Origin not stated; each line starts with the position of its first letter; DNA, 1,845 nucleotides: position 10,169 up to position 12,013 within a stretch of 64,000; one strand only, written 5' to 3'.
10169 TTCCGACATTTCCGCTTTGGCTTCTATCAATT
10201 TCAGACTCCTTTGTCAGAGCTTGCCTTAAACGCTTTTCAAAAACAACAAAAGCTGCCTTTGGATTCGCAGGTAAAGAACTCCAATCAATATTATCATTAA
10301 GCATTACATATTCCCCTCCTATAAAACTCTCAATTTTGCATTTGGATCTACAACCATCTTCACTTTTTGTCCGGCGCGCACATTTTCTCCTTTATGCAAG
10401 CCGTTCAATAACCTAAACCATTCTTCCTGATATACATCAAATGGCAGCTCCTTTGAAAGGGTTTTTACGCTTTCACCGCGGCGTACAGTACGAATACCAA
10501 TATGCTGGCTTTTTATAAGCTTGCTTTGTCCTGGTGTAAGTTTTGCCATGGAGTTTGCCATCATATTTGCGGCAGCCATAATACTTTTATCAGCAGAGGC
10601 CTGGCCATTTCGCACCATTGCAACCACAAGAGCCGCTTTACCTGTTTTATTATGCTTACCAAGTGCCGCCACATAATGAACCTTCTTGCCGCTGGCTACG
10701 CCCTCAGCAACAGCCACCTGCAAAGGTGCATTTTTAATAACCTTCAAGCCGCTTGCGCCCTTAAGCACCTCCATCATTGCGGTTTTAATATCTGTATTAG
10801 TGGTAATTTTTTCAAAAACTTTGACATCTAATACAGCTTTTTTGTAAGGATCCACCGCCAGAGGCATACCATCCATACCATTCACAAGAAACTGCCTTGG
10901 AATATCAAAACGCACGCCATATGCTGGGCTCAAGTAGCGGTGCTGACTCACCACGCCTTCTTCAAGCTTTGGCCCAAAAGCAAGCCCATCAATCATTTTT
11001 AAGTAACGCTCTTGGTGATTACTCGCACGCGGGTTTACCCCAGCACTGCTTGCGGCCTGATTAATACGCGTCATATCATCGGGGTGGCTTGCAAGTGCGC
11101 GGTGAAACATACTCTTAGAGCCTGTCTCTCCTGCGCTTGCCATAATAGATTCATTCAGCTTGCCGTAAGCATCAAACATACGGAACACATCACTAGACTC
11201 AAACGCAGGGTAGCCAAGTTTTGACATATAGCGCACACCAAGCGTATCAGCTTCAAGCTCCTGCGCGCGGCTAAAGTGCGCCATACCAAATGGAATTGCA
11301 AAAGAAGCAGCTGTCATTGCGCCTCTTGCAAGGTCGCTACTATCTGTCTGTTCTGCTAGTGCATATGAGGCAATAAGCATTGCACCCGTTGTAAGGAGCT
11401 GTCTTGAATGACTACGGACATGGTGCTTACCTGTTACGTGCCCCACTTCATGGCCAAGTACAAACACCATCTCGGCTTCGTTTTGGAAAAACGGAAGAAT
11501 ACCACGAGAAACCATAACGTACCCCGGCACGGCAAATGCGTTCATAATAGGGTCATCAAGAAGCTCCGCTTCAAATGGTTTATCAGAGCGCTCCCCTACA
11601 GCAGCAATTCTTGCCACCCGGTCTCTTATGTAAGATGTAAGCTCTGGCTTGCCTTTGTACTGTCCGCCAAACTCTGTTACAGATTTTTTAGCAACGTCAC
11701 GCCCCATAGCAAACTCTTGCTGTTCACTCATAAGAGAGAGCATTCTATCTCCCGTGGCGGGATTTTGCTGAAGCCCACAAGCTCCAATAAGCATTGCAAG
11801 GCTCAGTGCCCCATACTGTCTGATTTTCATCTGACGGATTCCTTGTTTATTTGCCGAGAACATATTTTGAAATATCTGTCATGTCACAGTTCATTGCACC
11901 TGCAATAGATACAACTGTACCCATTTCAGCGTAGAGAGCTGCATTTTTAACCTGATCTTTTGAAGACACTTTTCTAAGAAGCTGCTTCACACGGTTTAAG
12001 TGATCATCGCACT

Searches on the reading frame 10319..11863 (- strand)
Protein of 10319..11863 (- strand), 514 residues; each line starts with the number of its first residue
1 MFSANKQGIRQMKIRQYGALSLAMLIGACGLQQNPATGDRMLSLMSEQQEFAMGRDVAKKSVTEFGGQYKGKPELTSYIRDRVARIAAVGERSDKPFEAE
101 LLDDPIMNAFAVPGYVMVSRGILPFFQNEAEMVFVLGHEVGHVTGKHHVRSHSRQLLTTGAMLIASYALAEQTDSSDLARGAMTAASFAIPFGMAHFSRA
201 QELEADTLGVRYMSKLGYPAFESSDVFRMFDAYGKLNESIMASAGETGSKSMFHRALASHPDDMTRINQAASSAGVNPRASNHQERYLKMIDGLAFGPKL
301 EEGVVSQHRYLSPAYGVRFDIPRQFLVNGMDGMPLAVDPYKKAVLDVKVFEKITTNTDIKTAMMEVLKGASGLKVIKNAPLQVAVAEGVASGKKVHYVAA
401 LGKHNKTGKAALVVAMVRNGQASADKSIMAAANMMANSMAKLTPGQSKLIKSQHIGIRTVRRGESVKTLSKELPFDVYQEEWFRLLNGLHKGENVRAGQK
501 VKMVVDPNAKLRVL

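Call 82: search_protein_families(library=pfam, proteins=[window:10319-11863:-], max_evalue=0.001)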
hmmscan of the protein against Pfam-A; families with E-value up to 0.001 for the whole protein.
window:10319-11863:- (514 aa): 1 family
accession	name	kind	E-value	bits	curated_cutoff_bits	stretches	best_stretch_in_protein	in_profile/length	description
PF01435.24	Peptidase_M48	-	6.7e-32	111.3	20.3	1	76-271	4-183/186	Peptidase family M48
